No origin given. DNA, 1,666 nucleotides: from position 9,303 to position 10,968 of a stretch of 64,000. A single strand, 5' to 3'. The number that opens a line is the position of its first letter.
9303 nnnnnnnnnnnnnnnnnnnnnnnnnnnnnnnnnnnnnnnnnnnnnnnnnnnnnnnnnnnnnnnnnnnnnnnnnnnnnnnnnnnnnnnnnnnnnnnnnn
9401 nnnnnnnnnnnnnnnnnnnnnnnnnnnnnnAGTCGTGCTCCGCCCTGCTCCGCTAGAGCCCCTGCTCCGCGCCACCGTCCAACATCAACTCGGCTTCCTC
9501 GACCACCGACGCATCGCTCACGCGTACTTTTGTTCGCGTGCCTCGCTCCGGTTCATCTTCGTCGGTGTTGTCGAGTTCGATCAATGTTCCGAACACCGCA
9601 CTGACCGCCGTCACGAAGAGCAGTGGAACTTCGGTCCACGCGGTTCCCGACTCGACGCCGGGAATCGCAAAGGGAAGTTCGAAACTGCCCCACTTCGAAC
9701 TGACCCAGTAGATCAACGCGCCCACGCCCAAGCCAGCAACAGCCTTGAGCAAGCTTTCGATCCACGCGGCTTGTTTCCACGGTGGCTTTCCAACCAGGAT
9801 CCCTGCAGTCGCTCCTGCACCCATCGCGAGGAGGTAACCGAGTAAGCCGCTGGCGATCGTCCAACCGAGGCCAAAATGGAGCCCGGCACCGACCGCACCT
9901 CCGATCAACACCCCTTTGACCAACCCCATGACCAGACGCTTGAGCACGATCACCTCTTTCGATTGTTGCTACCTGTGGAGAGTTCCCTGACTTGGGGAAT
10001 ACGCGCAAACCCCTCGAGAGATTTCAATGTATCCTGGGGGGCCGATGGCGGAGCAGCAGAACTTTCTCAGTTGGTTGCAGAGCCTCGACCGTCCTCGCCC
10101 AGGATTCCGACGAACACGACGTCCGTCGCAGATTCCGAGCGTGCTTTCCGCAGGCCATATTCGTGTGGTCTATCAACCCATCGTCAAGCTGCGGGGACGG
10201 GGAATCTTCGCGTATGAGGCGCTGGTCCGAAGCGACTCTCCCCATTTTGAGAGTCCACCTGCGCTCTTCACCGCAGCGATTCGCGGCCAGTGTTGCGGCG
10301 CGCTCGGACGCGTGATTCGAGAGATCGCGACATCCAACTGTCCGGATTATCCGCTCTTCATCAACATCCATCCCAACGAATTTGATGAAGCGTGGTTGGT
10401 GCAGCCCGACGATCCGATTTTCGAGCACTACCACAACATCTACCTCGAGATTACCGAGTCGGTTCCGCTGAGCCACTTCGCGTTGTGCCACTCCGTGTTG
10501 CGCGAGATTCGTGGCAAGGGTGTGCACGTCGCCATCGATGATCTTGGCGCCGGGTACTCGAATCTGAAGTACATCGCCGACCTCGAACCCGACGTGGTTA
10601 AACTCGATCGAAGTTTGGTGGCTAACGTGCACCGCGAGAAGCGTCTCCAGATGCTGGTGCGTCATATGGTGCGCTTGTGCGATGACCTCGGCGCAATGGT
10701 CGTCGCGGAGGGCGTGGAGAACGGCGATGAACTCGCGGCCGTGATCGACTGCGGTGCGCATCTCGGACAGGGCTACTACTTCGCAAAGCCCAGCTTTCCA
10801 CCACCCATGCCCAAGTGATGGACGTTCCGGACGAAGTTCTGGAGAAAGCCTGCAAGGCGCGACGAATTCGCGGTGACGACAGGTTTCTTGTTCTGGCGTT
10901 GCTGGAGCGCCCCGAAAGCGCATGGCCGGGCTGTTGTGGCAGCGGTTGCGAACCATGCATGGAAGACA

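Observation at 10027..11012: Standalone active-looking EAL phosphodiesterase translationally coupled (ATGA overlap) to a 65-aa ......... protein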

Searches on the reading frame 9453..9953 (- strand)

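Call 3: search_protein_families(library=pfam, proteins=[window:9453-9953:-], max_evalue=1)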
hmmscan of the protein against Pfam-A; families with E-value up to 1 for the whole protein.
window:9453-9953:- (166 aa): 0 families

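Call 4: search_protein_families(library=ncbifam, proteins=[window:9453-9953:-], max_evalue=1)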
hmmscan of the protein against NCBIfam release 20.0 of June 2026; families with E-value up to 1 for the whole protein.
window:9453-9953:- (166 aa): 1 family
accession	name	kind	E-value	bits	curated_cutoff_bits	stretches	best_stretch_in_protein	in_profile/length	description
NF002956.0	PRK03612.1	equivalog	0.93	7.8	472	1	39-112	61-133/522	polyamine aminopropyltransferase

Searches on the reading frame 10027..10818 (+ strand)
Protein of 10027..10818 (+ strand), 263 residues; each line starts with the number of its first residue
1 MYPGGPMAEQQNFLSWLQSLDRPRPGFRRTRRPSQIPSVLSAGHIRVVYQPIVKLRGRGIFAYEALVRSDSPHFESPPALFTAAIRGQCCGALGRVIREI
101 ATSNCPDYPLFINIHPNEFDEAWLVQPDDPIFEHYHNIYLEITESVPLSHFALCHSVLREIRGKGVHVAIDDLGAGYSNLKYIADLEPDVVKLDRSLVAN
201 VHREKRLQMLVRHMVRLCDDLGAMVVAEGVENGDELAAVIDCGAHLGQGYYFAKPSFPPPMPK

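Call 3: search_protein_families(library=pfam, proteins=[window:10027-10818:+], max_evalue=1)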
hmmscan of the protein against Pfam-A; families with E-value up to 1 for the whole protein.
window:10027-10818:+ (263 aa): 2 families
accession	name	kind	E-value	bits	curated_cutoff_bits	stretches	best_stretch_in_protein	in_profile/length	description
PF00563.25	EAL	-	7.1e-49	166.7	31.3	1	40-255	8-236/236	EAL domain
PF18171.6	LSDAT_prok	-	0.22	11.2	25.4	1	203-233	18-48/195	SLOG in TRPM, prokaryote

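Call 4: search_protein_families(library=ncbifam, proteins=[window:10027-10818:+], max_evalue=1)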
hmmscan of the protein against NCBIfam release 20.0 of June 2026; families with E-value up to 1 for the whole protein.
window:10027-10818:+ (263 aa): 14 families
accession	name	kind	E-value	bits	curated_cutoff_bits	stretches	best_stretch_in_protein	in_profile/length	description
NF052265.1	EAL_dom_RimA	equivalog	2.9e-39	134.8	430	2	138-257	116-235/248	S6 modification regulatory phosphodiesterase RimA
NF007474.0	PRK10060.1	equivalog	2e-27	95.7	782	1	40-255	417-644/663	cyclic di-GMP phosphodiesterase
NF008467.0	PRK11359.1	equivalog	2.1e-26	92.2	857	1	39-256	552-783/800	oxygen-sensing cyclic-di-GMP phosphodiesterase DosP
NF045675.1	PhdiestaseDibA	equivalog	3.6e-26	91.7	980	2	138-256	498-616/623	phosphodiesterase DibA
NF052458.1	PhdiestGepA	equivalog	8.8e-25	87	1200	1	29-255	589-831/840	phosphodiesterase GepA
NF053781.1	cdiGMPphdstlr2612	equivalog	2.3e-23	81.8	1600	1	38-256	1022-1256/1268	Tlr1612 family c-di-GMP phosphodiesterase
NF008807.1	PRK11829.1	equivalog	8e-22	77.1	733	1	43-255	427-652/670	biofilm formation regulator HmsP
NF008281.1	PRK11059.1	equivalog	1.4e-18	66.6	663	1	135-255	509-629/633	RNase E specificity factor CsrD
NF007839.0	PRK10551.1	equivalog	2.3e-18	66.1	461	2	131-255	377-500/518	cyclic di-GMP phosphodiesterase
NF052596.1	RR_EAL_PvrR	equivalog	1.1e-16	60.5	580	1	138-254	262-378/398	response regulator cyclic di-GMP phosphodiesterase PvrR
NF051476.1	CDiGphdiTpdA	equivalog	8.3e-16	57.9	1000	1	136-253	451-568/570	cyclic di-GMP phosphodiesterase TpdA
NF007298.0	PRK09776.1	equivalog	4.2e-12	44.8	1135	1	136-255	977-1096/1111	diguanylate cyclase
NF008617.0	PRK11596.1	equivalog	1.9e-11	43.7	190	1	167-256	154-243/255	cyclic-guanylate-specific phosphodiesterase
NF045673.1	c-di-GMPRcptLapD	equivalog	4.6e-07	28.5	1020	1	137-256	527-645/647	cyclic di-GMP receptor LapD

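Call 8: find_related_loci(query=window:10027-10815:+, collection=genome_contigs, flank=4000)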
Query window:10027-10815:+ (263 aa) in genome_contigs; peptide patterns used: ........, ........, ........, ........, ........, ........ (x = any residue, [..] = any of these).
97 stretches matched a pattern; 23 encode a relative of the query (tblastn E <= 1e-3); 23 distinct loci.
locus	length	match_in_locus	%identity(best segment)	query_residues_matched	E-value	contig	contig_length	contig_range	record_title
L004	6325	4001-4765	81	6-260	6e-140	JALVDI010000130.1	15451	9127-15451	MAG: Polyangiaceae bacterium isolate 134-614_metabat2_scaf2bin.026 134-614_scaffold_1643_c1, whole genome shotgun sequen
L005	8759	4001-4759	79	8-260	3e-139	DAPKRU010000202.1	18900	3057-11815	MAG TPA_asm: Polyangiaceae bacterium LLY-WYZ-15_(1-7) isolate LLY-WYZ-15_3 k141_1299824, whole genome shotgun sequence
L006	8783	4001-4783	31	24-259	1e-27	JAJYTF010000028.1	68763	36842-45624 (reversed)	MAG: Proteobacteria bacterium isolate DX1.bin89 NODE_507_length_68763_cov_6.875983, whole genome shotgun sequence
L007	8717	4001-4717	33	28-255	5e-26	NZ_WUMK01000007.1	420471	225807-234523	Shinella kummerowiae strain CCBAU 25048 7, whole genome shotgun sequence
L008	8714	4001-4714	31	29-255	2e-25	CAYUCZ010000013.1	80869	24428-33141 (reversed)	MAG TPA_asm: uncultured Porphyrobacter sp. isolate SRP135972_co2_130 genome assembly, contig: NODE_61_length_80869_cov_2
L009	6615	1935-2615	28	44-255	1e-23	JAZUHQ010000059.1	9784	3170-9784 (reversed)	MAG: Lachnospiraceae bacterium isolate T1900045269_TH20190039.MAGScoT_cleanbin_000067 SGB_5895_k141_1878796, whole genom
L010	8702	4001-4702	31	35-255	2e-23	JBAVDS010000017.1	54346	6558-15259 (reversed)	MAG: Terracidiphilus sp. isolate MFD04579_ilm_asm_bin16 k127_241407, whole genome shotgun sequence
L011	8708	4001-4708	30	36-263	4e-23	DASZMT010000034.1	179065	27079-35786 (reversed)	MAG TPA_asm: Rhizomicrobium sp. isolate SMAG_U5898 k141_5013625, whole genome shotgun sequence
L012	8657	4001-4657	30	49-255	3e-23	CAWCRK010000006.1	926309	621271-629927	MAG: uncultured Alphaproteobacteria bacterium isolate MFD03250.bin.2.12 genome assembly, contig: contig_2231, whole geno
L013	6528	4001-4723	29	28-255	7e-23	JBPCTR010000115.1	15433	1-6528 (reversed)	MAG: Acidimicrobiales bacterium isolate MAG_seacave_88 S1Ck127_14288892, whole genome shotgun sequence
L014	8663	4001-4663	31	45-257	1e-25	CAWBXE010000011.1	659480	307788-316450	MAG: uncultured Alphaproteobacteria bacterium isolate MFD04580.bin.2.132 genome assembly, contig: contig_31133, whole ge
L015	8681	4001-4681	32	44-255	1e-21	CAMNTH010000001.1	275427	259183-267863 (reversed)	MAG: uncultured Blautia sp. isolate SRR19792994_bin.92_metawrap_v1.3_MAG genome assembly, contig: ERZ12290372_24, whole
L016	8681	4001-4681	32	44-255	1e-21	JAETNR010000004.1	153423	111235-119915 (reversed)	MAG: Blautia sp. isolate S10_Bin4 scaffold_121_3, whole genome shotgun sequence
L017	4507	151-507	37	138-255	9e-21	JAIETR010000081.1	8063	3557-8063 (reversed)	MAG: Qipengyuania sp. isolate time.spades.CONCOCT.2.5kb_019 c_000000000084, whole genome shotgun sequence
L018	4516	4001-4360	38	136-255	2e-20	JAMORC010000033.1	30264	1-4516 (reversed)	MAG: Desulfurobacteriaceae bacterium isolate 4561-380_metabat1_scaf2bin.006 4561-380_scaffold_290_c1, whole genome shotg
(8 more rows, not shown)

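Call 47: search_solved_structures(query=window:10027-10815:+, max_evalue=1e-10, show_alignments=2)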
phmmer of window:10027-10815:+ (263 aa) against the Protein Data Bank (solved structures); distinct sequences matched with E-value up to 1e-10: 33.
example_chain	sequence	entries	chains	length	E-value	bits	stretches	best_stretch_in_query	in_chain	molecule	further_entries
6ifq_B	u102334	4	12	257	1e-24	90.5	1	47-258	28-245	cyclic di nucleotide phoshodiesterase | EAL domain protein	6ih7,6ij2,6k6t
6ih1_A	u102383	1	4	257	1.1e-24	90.5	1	47-258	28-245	cyclic di nucleotide phoshodiesterase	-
4q6j_A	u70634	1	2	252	1.8e-23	86.5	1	47-255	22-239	Lmo0131 protein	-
3gfx_A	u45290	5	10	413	4.8e-23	85.1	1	49-256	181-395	Klebsiella pneumoniae BlrP1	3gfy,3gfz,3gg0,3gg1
6hq4_A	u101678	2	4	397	1.3e-22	83.6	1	106-255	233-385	EAL Enzyme Bd1971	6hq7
6hq5_A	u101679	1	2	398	1.3e-22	83.6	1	106-255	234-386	EAL Enzyme Bd1971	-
8arv_A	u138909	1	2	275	2.1e-22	83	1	39-255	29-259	Bifunctional diguanylate cyclase/phosphodiesterase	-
3sy8_A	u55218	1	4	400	3.9e-20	75.5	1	38-256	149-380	RocR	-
2r6o_A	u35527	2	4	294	2e-19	73.2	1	29-256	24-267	Putative diguanylate cyclase/phosphodiesterase (GGDEF & EAL domains) | PUTATIVE DIGUANYLATE CYCLASE/PHOSPHODIESTERASE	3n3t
4rni_A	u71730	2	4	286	9.4e-19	71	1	138-256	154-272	Motility regulator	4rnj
4hjf_A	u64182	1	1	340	1.1e-18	70.8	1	26-257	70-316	GGDEF family protein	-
3u2e_A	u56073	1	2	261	1.1e-18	70.8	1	36-257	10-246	GGDEF family protein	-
3s83_A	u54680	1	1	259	1.4e-18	70.5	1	38-257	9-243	GGDEF family protein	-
5yrp_A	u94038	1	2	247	2.4e-18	69.6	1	43-257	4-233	Sensory box/response regulator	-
4rnh_A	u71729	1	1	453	2.6e-18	69.6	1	139-256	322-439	Motility regulator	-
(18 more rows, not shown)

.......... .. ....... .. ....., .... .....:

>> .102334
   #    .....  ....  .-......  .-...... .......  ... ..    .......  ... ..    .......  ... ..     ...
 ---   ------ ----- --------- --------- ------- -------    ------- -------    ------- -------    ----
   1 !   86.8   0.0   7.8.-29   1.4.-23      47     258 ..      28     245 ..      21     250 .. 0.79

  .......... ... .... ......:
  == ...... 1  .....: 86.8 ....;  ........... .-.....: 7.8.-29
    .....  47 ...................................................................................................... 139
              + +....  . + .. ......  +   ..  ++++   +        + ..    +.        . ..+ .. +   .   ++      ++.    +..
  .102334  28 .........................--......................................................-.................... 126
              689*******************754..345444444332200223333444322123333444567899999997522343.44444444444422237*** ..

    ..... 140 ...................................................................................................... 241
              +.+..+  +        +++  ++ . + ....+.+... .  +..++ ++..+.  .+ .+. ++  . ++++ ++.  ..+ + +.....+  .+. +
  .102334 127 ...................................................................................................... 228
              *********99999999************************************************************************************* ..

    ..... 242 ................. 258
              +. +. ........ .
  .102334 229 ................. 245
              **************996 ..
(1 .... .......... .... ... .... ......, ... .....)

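Call 58: list_cluster_members(proteins=[P0001, window:10027-10815:+, window:11000-11551:+])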
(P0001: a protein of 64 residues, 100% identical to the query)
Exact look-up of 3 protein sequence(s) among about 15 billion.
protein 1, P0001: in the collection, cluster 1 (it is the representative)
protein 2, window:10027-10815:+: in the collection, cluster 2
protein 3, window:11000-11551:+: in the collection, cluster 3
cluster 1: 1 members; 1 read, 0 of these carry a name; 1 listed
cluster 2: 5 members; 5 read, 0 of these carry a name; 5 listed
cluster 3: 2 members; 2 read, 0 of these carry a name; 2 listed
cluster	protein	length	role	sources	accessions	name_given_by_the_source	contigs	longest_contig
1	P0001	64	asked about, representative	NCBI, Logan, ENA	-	-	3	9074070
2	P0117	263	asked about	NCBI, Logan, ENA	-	-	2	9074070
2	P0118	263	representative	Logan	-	-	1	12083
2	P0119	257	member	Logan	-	-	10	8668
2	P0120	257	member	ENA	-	-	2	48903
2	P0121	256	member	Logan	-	-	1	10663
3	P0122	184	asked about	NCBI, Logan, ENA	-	-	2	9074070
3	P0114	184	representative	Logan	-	-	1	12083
